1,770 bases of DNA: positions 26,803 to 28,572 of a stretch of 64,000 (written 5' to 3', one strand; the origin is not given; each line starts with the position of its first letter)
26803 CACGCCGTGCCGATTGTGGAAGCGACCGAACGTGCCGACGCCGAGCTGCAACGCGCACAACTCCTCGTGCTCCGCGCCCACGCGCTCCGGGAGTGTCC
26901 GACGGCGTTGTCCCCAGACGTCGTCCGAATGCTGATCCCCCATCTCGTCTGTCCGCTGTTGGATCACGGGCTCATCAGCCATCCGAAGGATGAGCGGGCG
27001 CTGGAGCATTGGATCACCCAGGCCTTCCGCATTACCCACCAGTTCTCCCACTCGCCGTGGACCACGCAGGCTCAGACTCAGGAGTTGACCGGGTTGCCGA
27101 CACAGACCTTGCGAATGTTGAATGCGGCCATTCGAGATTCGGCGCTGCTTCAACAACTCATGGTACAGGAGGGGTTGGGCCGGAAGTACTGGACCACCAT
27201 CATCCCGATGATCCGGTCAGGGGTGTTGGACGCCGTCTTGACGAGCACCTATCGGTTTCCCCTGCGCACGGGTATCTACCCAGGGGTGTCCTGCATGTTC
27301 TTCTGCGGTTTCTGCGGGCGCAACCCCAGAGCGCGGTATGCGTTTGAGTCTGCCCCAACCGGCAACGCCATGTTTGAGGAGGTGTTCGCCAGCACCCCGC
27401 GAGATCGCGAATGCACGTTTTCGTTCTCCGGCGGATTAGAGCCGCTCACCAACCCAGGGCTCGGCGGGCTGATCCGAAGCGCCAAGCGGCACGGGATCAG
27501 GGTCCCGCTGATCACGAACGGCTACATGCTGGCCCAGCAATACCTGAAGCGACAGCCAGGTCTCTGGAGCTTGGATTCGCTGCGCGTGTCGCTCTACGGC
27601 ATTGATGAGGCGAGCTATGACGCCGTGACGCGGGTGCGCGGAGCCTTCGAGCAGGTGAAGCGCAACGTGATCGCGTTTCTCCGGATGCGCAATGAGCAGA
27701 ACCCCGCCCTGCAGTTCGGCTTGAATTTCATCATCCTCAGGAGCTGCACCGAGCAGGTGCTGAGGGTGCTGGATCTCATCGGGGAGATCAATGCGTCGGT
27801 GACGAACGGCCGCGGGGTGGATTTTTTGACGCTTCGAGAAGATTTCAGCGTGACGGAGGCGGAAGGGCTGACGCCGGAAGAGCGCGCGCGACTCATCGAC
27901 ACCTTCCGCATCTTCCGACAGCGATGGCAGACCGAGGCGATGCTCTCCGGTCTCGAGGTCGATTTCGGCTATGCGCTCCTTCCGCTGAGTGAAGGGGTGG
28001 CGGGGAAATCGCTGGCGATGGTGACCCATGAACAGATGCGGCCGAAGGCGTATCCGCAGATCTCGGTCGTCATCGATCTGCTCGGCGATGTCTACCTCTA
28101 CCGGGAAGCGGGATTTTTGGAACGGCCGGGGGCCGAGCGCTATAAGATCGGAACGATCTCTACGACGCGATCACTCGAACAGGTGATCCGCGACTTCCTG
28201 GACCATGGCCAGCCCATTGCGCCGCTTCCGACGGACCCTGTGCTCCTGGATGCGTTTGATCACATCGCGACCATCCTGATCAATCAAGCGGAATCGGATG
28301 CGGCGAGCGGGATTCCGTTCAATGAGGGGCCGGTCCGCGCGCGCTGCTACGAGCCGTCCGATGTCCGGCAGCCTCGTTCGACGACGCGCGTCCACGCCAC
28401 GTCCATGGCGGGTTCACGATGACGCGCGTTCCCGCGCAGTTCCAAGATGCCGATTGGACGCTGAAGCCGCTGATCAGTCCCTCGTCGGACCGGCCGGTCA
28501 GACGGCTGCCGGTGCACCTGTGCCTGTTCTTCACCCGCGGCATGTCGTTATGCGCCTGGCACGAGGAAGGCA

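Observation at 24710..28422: DegT aminotransferase coupled to a Gfo/Idh/MocA::radical-SAM fusion, a candidate self-contained sugar deoxygenation module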

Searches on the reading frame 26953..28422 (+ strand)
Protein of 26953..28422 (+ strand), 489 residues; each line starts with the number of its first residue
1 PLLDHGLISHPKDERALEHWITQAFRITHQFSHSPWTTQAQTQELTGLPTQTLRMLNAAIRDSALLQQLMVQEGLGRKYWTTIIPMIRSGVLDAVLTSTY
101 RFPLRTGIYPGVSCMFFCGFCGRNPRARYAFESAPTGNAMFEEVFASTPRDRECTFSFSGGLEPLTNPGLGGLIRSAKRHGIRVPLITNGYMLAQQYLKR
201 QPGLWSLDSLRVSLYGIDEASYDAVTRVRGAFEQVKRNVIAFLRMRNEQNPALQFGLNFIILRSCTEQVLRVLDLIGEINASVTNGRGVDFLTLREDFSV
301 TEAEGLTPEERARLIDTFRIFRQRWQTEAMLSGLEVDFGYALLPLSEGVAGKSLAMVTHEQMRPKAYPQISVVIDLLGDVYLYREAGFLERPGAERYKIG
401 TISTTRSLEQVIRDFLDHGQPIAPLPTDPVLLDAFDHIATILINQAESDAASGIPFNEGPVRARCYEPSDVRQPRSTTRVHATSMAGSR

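Call 16: search_solved_structures(query=window:26953-28422:+, max_evalue=1e-20, show_alignments=2)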
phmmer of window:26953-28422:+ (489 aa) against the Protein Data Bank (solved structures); distinct sequences matched with E-value up to 1e-20: 2.
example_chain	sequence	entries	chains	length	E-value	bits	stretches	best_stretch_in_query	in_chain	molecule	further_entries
8hzv_A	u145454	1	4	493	1.4e-95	323.9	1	24-459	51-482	Radical S-Adenosyl-L-methionine Enzyme DesII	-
8hzy_A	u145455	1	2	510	2.8e-95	322.9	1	24-454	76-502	DesII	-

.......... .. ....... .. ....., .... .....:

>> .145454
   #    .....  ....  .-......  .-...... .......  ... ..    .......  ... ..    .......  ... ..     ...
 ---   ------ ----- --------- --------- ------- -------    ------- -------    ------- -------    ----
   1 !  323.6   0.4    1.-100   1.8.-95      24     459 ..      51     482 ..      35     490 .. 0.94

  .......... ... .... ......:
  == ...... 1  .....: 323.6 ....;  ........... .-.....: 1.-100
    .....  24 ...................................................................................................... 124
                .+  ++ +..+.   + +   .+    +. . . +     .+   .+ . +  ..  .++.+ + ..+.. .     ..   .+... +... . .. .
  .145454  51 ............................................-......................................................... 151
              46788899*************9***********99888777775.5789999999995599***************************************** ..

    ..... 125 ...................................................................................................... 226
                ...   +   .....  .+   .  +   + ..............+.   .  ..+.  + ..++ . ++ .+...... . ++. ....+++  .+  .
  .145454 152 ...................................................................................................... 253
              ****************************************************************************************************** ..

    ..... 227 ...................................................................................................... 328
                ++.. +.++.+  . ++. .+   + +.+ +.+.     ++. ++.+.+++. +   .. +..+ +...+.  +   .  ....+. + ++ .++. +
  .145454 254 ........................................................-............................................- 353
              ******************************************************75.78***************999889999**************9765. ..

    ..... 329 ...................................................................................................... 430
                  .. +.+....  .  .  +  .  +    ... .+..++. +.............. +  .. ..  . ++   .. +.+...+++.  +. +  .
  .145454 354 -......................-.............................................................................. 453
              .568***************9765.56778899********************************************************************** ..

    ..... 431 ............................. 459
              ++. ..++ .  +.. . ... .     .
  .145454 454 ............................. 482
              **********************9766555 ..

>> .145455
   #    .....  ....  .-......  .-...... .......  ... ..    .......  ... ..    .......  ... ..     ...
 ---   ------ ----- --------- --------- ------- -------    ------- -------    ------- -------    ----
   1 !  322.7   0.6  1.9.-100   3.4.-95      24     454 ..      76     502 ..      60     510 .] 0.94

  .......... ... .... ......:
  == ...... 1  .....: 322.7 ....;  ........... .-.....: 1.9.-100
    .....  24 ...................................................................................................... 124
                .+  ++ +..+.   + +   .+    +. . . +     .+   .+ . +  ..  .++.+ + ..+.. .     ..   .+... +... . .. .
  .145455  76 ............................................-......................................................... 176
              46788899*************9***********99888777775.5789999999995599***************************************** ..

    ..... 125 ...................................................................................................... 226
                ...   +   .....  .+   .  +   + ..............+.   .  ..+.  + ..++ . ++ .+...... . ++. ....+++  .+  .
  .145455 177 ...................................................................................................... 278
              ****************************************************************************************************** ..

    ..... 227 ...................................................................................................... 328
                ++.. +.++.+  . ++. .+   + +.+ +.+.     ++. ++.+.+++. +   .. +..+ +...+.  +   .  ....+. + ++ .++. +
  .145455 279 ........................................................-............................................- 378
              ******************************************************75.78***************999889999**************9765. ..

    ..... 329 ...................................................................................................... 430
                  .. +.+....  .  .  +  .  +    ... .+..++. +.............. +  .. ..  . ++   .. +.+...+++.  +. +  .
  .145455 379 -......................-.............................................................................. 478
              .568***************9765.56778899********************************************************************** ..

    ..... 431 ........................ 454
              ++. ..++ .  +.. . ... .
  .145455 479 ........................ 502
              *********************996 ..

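Call 48: find_related_loci(query=A2, collection=metagenome_contigs, flank=10000)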
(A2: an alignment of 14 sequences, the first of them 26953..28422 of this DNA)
Query A2 (489 aa) in metagenome_contigs; peptide patterns used: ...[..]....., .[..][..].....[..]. (x = any residue, [..] = any of these).
600 stretches matched a pattern (row limit reached: there are more); 435 encode a relative of the query (tblastn E <= 1e-3); the best 80 are kept; 80 distinct loci.
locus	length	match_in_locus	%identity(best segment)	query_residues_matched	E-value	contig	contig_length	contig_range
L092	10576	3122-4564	57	2-481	0e+0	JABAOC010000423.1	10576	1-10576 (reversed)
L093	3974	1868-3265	55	1-470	7e-180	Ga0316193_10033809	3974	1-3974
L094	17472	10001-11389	57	1-467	5e-172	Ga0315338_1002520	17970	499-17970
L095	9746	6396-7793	56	1-468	4e-172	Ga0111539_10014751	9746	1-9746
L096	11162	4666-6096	55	2-480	3e-169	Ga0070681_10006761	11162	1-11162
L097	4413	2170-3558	55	3-467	1e-173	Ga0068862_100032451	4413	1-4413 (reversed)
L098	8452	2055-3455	53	1-469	7e-167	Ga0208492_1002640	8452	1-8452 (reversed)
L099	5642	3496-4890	54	3-469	3e-165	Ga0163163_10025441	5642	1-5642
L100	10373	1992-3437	47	1-483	4e-153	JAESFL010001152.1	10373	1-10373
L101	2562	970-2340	49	12-455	3e-156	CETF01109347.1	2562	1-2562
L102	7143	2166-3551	48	18-469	1e-146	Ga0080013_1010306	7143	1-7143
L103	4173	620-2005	49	14-467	1e-149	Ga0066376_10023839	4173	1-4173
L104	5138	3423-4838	46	14-475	1e-147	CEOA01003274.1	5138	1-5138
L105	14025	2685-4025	47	27-464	1e-145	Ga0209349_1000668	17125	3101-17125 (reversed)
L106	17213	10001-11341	47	27-464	1e-145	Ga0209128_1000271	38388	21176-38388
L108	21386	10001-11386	48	14-467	2e-144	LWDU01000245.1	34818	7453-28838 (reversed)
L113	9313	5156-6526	48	11-454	7e-143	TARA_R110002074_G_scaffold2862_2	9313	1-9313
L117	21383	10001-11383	47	12-464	1e-141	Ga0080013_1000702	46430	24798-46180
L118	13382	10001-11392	47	14-469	1e-141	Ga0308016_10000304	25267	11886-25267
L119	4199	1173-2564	47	1-464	4e-145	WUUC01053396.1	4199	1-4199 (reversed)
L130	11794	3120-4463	48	27-464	1e-139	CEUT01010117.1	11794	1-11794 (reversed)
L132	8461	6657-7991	48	27-462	2e-139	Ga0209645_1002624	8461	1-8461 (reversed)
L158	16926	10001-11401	45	12-464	1e-132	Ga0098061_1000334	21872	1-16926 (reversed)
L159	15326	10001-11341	45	27-465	2e-132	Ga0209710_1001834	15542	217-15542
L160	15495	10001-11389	44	1-466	3e-132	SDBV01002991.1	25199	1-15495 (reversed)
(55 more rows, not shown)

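Call 52: search_protein_families(library=pfam, proteins=[L117:7614-8552:+, L117:8554-8955:+, L117:9159-9923:+, L117:11461-12204:+, L117:12250-13617:+, L108:8023-8946:+, L108:8937-9923:+, L108:11425-12045:+, L108:12038-12712:+, L108:13122-13979:+], max_evalue=0.001)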
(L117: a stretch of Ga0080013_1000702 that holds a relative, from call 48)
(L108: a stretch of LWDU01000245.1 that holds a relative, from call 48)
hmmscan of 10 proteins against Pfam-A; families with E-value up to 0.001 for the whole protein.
L117:7614-8552:+ (312 aa): 6 families
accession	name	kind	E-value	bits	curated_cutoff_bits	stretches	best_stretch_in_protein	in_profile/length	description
PF01370.27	Epimerase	-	1.6e-31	110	20.9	1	4-231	1-240/240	NAD dependent epimerase/dehydratase family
PF16363.11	GDP_Man_Dehyd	-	1.2e-23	84.5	27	1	5-293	1-331/332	GDP-mannose 4,6 dehydratase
PF04321.23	RmlD_sub_bind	-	1.8e-14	53.9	27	1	3-250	2-231/287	RmlD substrate binding domain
PF01073.25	3Beta_HSD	-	2.2e-10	40.5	22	1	5-185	1-200/280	3-beta hydroxysteroid dehydrogenase/isomerase family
PF02719.21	Polysacc_synt_2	-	0.00022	20.9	20.2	1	4-106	1-114/293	Polysaccharide biosynthesis protein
PF05368.20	NmrA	-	0.00096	19.3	27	0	3-78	4-78/298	NmrA-like family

L117:8554-8955:+ (133 aa): 0 families

L117:9159-9923:+ (254 aa): 1 family
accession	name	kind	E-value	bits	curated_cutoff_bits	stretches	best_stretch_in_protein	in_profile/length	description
PF00294.29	PfkB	-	3.3e-15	56.6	25.8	1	104-253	130-297/302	pfkB family carbohydrate kinase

L117:11461-12204:+ (247 aa): 1 family
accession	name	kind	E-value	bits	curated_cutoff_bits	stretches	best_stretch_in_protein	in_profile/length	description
PF01408.29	GFO_IDH_MocA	-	3.7e-17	63.6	24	1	36-99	56-119/120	Oxidoreductase family, NAD-binding Rossmann fold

L117:12250-13617:+ (455 aa): 6 families
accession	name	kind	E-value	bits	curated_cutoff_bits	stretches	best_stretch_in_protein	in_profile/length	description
PF13649.12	Methyltransf_25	-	2.5e-08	34.9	27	1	309-376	2-73/97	Methyltransferase domain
PF13578.12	Methyltransf_24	-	2.7e-08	35.1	26.3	1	309-403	1-104/105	Methyltransferase domain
PF13847.12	Methyltransf_31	-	4.5e-07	30.1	27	1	303-376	2-82/145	Methyltransferase domain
PF08241.18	Methyltransf_11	-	1.6e-06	29.1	21.2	1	309-374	1-66/95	Methyltransferase domain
PF13489.12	Methyltransf_23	-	1.9e-05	24.9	27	1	293-359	11-77/164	Methyltransferase domain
PF08242.18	Methyltransf_12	-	5.3e-05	24.3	30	1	309-374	1-71/98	Methyltransferase domain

L108:8023-8946:+ (307 aa): 8 families
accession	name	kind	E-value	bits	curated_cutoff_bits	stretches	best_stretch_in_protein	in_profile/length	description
PF02719.21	Polysacc_synt_2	-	9.3e-61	206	20.2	1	5-260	1-279/293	Polysaccharide biosynthesis protein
PF01370.27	Epimerase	-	1.4e-18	67.6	20.9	1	5-137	1-124/240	NAD dependent epimerase/dehydratase family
PF04321.23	RmlD_sub_bind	-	2.4e-17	63.4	27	1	4-196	2-187/287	RmlD substrate binding domain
PF16363.11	GDP_Man_Dehyd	-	2.9e-15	57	27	1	6-137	1-138/332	GDP-mannose 4,6 dehydratase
PF01073.25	3Beta_HSD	-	3.5e-08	33.3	22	1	6-125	1-119/280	3-beta hydroxysteroid dehydrogenase/isomerase family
PF00106.31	adh_short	-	2.7e-05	24.2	26.6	1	3-112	1-122/195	short chain dehydrogenase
PF13460.12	NAD_binding_10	-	0.00036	20.9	27.2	0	9-127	1-103/184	NAD(P)H-binding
PF07993.18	NAD_binding_4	-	0.00038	20.1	20.1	0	73-129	90-142/258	Male sterility protein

L108:8937-9923:+ (328 aa): 0 families

L108:11425-12045:+ (206 aa): 1 family
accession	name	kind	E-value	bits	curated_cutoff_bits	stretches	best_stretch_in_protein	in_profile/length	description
PF01408.29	GFO_IDH_MocA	-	3e-10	41.3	24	1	28-87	59-118/120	Oxidoreductase family, NAD-binding Rossmann fold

L108:12038-12712:+ (224 aa): 3 families
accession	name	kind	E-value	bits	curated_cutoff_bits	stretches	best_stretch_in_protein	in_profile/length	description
PF01266.30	DAO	-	3.1e-08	34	27.9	1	28-101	1-79/353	FAD dependent oxidoreductase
PF07992.20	Pyr_redox_2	-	1.4e-06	28.4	26.1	1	7-66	122-182/291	Pyridine nucleotide-disulphide oxidoreductase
PF13450.12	NAD_binding_8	-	3.2e-05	24.5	21.9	1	31-79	1-51/68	NAD(P)-binding Rossmann-like domain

L108:13122-13979:+ (285 aa): 2 families
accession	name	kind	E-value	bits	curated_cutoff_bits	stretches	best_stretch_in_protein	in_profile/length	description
PF00984.24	UDPG_MGDP_dh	-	1.2e-25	89.9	25.4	1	168-266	2-93/94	UDP-glucose/GDP-mannose dehydrogenase family, central domain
PF03721.20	UDPG_MGDP_dh_N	-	1.3e-23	83.9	27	1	36-143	66-178/187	UDP-glucose/GDP-mannose dehydrogenase family, NAD binding domain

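Call 53: search_protein_families(library=pfam, proteins=[L092:1-1737:+, L092:4967-6064:+, L092:6152-7129:+, L094:6015-8615:-, L094:11473-12243:-, L094:12192-13100:-, L160:7983-8843:+, L160:7142-7969:+, L160:13629-15119:+, L100:3669-4298:+], max_evalue=0.001)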
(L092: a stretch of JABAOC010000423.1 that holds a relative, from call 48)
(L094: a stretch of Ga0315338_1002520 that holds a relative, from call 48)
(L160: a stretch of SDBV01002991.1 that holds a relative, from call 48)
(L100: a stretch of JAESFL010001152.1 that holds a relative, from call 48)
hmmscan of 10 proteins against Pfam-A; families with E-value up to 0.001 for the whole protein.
L092:1-1737:+ (578 aa): 1 family
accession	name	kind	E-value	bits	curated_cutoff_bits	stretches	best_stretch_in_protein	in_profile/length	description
PF01564.23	Spermine_synth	-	0.00013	22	22.9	1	79-202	17-128/186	Spermine/spermidine synthase domain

L092:4967-6064:+ (365 aa): 5 families
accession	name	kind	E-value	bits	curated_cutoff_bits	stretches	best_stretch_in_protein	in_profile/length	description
PF00534.26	Glycos_transf_1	-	3.6e-28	98.7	26.4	1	178-337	4-171/172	Glycosyl transferases group 1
PF13692.12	Glyco_trans_1_4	-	6.5e-24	85.2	27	1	189-324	2-142/142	Glycosyl transferases group 1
PF13439.12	Glyco_transf_4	-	3.2e-15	57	28.5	1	16-171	3-168/170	Glycosyltransferase Family 4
PF13579.12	Glyco_trans_4_4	-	1.4e-07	32.5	29.7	1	16-158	2-146/158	Glycosyl transferase 4-like domain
PF13524.12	Glyco_trans_1_2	-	1e-06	29.2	25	1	218-353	16-143/144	Glycosyl transferase-like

L092:6152-7129:+ (325 aa): 2 families
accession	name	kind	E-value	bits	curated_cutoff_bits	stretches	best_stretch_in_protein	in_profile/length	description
PF00288.32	GHMP_kinases_N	-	4.8e-14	52.8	22.3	1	80-154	15-86/87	GHMP kinases N terminal domain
PF08544.19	GHMP_kinases_C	-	4.4e-10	40.3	21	1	226-302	2-79/85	GHMP kinases C terminal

L094:6015-8615:- (866 aa): 3 families
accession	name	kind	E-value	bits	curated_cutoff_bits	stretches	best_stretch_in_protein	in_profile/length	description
PF13517.12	FG-GAP_3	-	1.8e-47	160.2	26.9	5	453-520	1-61/61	FG-GAP-like repeat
PF07593.17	UnbV_ASPIC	-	2.8e-11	43.6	23.4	1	756-827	1-68/68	ASPIC and UnbV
PF01839.29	FG-GAP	-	5e-09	36.3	22.1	0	647-665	7-25/37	FG-GAP repeat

L094:11473-12243:- (256 aa): 5 families
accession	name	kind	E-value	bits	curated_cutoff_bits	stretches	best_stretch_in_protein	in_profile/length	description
PF08241.18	Methyltransf_11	-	3.1e-08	34.6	21.2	1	97-193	1-95/95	Methyltransferase domain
PF13489.12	Methyltransf_23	-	2.6e-07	31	27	1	90-229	20-153/164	Methyltransferase domain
PF08242.18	Methyltransf_12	-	5.5e-07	30.7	30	1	110-191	18-98/98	Methyltransferase domain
PF13649.12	Methyltransf_25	-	7.2e-07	30.3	27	1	96-189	1-97/97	Methyltransferase domain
PF13847.12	Methyltransf_31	-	0.00051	20.2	27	1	130-196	47-112/145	Methyltransferase domain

L094:12192-13100:- (302 aa): 3 families
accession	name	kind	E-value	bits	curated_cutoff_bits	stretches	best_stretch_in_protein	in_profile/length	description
PF12146.15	Hydrolase_4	-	5.9e-12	45.8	27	1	42-157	9-126/239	Serine aminopeptidase, S33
PF00561.26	Abhydrolase_1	-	1.6e-09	38.2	25.8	1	49-157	13-118/245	alpha/beta hydrolase fold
PF12697.13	Abhydrolase_6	-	2.7e-09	38.5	26.3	1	36-275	2-210/217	Alpha/beta hydrolase family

L160:7983-8843:+ (286 aa): 1 family
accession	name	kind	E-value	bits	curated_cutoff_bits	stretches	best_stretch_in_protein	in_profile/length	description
PF04055.27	Radical_SAM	-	1.9e-08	35.1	29.5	1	12-92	1-85/166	Radical SAM superfamily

L160:7142-7969:+ (275 aa): 0 families

L160:13629-15119:+ (496 aa): 5 families
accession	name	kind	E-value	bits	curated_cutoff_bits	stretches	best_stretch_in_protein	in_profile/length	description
PF13302.13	Acetyltransf_3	-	6.6e-12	46.7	25.4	1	348-479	2-137/138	Acetyltransferase (GNAT) domain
PF04101.22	Glyco_tran_28_C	-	9.6e-07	29.4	22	1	177-316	2-145/166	Glycosyltransferase family 28 C-terminal domain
PF02684.21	LpxB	-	1.7e-06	27.6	22.6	1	183-286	196-302/374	Lipid-A-disaccharide synthetase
PF00583.31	Acetyltransf_1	-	9.7e-05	23.1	20.7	1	375-479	15-116/116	Acetyltransferase (GNAT) family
PF13523.12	Acetyltransf_8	-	0.00037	20.6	27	0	355-482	3-140/145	Acetyltransferase (GNAT) domain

L100:3669-4298:+ (209 aa): 1 family
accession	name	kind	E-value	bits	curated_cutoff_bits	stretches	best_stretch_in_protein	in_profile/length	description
PF02397.22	Bac_transf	-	4.9e-57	192.8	27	1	12-202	1-178/179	Bacterial sugar transferase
